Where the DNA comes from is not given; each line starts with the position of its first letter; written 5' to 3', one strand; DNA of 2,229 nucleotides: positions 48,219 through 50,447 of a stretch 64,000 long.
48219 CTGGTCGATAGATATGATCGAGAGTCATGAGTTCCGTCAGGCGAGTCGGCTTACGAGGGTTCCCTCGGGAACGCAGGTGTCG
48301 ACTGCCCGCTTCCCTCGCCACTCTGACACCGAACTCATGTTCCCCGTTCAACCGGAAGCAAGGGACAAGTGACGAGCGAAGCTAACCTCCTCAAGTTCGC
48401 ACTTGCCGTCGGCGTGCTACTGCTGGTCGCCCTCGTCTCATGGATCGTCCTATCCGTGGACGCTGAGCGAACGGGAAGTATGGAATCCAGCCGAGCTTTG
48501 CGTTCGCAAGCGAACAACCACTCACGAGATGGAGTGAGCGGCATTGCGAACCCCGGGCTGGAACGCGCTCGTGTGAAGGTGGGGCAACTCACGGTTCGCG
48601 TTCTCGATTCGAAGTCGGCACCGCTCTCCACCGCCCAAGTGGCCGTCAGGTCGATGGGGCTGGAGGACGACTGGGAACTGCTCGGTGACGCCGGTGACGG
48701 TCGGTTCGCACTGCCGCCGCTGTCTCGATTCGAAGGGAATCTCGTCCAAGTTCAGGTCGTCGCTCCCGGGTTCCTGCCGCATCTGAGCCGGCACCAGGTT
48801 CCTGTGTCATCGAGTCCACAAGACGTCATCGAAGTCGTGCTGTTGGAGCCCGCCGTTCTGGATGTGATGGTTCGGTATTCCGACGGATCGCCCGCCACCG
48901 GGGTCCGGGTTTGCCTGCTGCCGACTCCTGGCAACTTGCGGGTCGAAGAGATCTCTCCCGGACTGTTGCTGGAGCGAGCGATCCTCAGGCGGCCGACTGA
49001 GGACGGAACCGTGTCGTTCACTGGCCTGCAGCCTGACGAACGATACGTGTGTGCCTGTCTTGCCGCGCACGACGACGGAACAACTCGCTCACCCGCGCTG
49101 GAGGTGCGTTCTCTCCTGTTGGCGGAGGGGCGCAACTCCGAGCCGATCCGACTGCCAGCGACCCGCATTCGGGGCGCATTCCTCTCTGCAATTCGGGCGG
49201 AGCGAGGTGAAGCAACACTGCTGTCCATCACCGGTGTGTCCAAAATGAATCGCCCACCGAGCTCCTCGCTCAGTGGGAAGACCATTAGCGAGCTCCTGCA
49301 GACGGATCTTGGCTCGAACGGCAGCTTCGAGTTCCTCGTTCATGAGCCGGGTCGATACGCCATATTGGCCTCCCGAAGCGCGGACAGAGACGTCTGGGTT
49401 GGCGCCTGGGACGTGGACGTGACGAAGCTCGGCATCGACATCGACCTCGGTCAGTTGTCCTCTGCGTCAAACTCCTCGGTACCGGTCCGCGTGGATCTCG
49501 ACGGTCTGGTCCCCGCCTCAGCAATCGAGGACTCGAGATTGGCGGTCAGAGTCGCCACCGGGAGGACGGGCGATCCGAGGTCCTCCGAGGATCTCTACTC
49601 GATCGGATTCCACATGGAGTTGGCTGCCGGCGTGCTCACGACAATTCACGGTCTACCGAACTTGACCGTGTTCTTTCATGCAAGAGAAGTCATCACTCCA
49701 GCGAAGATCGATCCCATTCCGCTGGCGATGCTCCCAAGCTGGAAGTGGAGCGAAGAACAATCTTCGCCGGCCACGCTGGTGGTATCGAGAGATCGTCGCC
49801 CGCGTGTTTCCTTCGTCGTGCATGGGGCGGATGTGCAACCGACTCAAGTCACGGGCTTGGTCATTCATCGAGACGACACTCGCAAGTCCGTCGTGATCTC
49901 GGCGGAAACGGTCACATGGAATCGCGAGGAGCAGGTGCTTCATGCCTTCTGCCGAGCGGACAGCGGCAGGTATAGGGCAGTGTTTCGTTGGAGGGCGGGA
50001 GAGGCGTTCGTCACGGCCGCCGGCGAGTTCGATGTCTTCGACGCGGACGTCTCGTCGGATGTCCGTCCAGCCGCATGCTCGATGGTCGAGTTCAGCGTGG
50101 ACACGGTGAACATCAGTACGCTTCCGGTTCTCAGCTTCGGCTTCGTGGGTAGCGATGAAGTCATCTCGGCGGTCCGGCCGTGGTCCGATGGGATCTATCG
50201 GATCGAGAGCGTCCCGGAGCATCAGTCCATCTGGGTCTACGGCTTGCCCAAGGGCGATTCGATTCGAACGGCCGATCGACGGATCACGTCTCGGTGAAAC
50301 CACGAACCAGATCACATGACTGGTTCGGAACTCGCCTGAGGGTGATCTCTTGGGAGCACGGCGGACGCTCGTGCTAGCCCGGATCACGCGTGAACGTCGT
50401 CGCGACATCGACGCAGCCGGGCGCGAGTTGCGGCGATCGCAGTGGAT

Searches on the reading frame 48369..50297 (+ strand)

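Call 67: search_protein_families(library=pfam, proteins=[window:48369-50297:+], max_evalue=0.00001)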
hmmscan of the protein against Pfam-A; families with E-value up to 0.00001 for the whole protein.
window:48369-50297:+ (642 aa): 1 family
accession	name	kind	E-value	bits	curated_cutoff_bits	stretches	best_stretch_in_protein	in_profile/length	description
PF13620.12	CarboxypepD_reg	-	3.7e-06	27.6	32.3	0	74-146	2-71/82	Carboxypeptidase regulatory-like domain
